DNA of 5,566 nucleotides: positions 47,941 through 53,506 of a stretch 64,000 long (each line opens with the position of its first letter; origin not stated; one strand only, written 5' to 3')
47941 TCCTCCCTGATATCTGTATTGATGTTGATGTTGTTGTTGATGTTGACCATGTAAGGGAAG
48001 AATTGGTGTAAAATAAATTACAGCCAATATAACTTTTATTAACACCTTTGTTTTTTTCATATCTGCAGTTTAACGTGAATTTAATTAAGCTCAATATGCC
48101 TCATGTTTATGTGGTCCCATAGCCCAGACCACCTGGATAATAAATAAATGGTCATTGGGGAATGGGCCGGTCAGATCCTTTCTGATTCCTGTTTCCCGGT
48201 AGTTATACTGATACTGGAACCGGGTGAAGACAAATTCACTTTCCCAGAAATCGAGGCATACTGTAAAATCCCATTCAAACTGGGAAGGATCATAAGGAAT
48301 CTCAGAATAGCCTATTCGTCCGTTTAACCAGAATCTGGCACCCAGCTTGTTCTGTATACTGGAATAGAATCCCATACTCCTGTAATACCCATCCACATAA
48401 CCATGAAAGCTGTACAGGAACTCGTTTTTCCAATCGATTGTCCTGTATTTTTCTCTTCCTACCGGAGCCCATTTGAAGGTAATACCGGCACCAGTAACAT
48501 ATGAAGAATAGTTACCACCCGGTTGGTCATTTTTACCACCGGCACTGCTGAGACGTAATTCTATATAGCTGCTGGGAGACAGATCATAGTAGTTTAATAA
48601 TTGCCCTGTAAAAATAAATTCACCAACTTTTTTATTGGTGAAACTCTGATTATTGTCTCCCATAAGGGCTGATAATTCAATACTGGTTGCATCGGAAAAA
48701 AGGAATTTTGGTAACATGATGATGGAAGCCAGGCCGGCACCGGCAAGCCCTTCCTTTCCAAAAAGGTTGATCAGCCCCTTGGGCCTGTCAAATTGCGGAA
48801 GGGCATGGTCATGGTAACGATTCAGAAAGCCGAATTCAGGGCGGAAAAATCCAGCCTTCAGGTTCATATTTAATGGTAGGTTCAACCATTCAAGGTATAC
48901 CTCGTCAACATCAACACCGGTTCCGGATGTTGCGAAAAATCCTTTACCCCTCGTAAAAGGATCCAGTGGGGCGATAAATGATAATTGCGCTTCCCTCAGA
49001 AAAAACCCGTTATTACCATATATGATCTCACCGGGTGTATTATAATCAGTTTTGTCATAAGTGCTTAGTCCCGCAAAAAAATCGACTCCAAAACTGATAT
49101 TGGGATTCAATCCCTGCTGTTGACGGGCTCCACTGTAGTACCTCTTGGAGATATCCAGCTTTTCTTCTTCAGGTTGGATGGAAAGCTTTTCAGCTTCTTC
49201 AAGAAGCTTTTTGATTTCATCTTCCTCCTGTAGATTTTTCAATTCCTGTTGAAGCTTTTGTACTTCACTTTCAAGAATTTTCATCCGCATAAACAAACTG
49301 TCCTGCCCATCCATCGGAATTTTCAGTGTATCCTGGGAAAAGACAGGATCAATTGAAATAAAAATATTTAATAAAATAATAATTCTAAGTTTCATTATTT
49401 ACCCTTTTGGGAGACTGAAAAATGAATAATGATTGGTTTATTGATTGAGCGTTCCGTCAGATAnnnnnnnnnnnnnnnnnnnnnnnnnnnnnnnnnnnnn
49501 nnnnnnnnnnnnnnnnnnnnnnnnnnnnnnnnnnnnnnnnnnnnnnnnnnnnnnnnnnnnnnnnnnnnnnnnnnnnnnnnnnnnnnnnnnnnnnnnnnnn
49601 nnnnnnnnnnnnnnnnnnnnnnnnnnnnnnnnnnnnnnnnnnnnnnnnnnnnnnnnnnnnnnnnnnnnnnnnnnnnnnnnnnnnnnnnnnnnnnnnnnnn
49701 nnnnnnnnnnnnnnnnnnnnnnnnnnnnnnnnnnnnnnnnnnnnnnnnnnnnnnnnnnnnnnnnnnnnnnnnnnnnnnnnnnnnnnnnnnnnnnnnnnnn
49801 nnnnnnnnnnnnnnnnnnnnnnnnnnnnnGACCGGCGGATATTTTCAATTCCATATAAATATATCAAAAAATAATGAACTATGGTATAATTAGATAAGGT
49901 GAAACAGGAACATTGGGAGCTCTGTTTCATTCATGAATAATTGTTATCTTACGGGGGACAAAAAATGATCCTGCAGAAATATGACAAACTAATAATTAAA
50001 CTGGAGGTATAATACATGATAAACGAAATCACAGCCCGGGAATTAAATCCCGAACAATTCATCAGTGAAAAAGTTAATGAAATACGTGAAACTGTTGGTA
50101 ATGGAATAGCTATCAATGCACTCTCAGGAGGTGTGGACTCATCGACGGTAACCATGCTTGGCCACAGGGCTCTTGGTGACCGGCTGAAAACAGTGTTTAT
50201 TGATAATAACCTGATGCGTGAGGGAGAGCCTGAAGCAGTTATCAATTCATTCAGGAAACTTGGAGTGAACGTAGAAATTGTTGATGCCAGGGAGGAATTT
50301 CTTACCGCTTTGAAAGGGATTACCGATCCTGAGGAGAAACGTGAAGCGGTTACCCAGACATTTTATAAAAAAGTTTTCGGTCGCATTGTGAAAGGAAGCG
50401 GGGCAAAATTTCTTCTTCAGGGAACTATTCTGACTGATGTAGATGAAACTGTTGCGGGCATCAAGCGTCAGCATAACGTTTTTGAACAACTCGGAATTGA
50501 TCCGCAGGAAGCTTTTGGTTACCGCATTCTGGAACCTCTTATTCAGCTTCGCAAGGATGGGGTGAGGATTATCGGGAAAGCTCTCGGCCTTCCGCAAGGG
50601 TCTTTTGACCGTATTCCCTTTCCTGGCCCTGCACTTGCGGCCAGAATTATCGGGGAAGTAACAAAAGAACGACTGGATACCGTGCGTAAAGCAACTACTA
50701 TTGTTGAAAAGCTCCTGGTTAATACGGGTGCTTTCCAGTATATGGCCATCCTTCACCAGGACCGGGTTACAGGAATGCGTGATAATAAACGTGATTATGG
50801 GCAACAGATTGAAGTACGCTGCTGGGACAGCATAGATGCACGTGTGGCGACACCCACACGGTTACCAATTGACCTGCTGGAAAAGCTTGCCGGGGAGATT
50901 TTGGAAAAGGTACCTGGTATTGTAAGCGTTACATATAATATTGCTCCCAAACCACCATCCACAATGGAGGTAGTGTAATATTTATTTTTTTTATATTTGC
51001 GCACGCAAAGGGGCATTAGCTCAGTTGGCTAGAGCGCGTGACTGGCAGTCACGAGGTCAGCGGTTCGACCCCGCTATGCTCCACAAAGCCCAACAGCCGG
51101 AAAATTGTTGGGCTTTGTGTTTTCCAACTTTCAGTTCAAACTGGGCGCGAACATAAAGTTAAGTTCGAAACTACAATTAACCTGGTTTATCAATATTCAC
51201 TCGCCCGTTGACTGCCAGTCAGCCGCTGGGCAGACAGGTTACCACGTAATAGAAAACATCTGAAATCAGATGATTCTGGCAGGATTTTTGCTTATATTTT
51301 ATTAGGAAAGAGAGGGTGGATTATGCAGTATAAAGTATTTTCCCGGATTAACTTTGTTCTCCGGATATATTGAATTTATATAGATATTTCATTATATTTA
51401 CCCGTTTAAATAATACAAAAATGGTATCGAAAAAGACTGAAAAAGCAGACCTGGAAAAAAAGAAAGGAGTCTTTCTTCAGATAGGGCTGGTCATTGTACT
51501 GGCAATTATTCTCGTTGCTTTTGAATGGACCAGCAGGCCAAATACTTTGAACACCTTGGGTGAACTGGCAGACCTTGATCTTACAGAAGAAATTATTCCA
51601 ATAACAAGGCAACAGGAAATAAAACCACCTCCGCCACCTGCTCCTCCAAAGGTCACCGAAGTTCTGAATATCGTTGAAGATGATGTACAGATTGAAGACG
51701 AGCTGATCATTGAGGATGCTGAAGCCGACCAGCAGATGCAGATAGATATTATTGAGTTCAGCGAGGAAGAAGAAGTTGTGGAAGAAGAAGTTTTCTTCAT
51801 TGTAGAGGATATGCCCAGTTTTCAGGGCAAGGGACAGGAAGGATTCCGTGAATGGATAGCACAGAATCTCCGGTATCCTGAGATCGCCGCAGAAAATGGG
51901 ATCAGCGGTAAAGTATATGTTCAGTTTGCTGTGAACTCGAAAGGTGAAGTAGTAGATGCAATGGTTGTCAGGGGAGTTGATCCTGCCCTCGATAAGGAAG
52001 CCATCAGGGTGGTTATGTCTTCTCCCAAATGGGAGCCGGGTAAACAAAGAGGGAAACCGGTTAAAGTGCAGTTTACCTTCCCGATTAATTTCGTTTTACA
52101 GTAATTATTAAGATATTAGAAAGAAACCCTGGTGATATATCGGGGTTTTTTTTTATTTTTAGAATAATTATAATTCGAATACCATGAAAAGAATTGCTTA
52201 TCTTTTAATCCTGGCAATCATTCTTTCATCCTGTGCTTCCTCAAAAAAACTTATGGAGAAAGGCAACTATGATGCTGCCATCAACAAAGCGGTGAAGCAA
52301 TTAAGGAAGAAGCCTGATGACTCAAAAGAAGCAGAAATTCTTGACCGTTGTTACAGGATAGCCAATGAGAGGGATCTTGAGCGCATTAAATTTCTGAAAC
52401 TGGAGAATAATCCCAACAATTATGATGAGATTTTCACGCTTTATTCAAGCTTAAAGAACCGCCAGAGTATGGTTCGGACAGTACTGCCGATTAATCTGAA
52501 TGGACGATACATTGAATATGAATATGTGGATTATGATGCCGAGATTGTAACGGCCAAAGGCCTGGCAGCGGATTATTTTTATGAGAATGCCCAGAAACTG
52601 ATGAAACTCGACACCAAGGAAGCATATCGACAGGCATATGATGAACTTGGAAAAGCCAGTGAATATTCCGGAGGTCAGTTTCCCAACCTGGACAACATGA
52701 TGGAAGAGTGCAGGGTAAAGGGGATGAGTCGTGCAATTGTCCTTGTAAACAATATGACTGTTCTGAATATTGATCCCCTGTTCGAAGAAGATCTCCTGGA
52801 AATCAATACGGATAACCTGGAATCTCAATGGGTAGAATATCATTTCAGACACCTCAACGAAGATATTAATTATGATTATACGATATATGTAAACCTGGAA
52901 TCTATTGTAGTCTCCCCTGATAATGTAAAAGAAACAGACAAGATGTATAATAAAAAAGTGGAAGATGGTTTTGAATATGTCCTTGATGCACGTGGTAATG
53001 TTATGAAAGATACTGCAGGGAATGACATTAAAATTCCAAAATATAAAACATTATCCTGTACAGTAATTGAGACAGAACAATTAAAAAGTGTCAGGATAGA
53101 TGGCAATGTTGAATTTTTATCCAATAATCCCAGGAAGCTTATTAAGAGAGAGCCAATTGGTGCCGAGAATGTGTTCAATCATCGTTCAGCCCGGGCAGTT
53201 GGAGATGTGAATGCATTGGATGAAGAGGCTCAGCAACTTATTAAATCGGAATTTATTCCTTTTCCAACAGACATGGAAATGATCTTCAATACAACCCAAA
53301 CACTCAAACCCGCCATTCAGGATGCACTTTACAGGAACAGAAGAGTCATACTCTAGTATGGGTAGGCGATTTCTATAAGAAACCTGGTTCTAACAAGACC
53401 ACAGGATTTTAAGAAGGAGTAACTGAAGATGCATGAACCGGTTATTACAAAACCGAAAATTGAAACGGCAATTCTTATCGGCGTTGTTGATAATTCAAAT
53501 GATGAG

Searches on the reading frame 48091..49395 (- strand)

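Call 59: search_protein_families(library=pfam, proteins=[window:48091-49395:-], max_evalue=0.00001)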
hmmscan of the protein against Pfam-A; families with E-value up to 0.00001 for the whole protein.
window:48091-49395:- (434 aa): 0 families

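Call 71: search_protein_families(library=pfam, proteins=[window:48091-49395:-], max_evalue=10)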
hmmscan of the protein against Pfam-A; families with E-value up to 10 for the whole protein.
window:48091-49395:- (434 aa): 1 family
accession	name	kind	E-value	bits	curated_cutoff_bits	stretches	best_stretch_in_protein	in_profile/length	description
PF06156.18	YabA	-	0.099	13.7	30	1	31-80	3-50/103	Initiation control protein YabA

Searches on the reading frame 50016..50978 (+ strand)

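Call 59: search_protein_families(library=pfam, proteins=[window:50016-50978:+], max_evalue=0.00001)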
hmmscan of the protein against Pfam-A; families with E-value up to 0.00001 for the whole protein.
window:50016-50978:+ (320 aa): 2 families
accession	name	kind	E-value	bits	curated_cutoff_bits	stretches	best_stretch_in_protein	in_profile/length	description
PF00958.27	GMP_synt_C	-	8.7e-18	64.6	27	1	237-318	10-91/92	GMP synthase C terminal domain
PF02540.23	NAD_synthase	-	2.5e-06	27.3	21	0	15-100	8-90/242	NAD synthase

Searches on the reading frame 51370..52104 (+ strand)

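Call 59: search_protein_families(library=pfam, proteins=[window:51370-52104:+], max_evalue=0.00001)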
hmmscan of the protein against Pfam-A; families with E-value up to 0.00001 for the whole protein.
window:51370-52104:+ (244 aa): 1 family
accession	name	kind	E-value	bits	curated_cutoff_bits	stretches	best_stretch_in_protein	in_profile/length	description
PF03544.19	TonB_C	-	9.8e-21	74.4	24.6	1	166-243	2-79/79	Gram-negative bacterial TonB protein C-terminal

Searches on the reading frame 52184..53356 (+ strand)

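Call 59: search_protein_families(library=pfam, proteins=[window:52184-53356:+], max_evalue=0.00001)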
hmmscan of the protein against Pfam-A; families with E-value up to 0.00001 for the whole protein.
window:52184-53356:+ (390 aa): 0 families

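Call 71: search_protein_families(library=pfam, proteins=[window:52184-53356:+], max_evalue=10)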
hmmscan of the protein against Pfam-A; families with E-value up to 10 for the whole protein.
window:52184-53356:+ (390 aa): 1 family
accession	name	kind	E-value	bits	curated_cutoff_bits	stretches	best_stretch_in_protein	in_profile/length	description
PF14804.11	Jag_N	-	0.27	12.1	25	1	29-54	6-30/50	Jag N-terminus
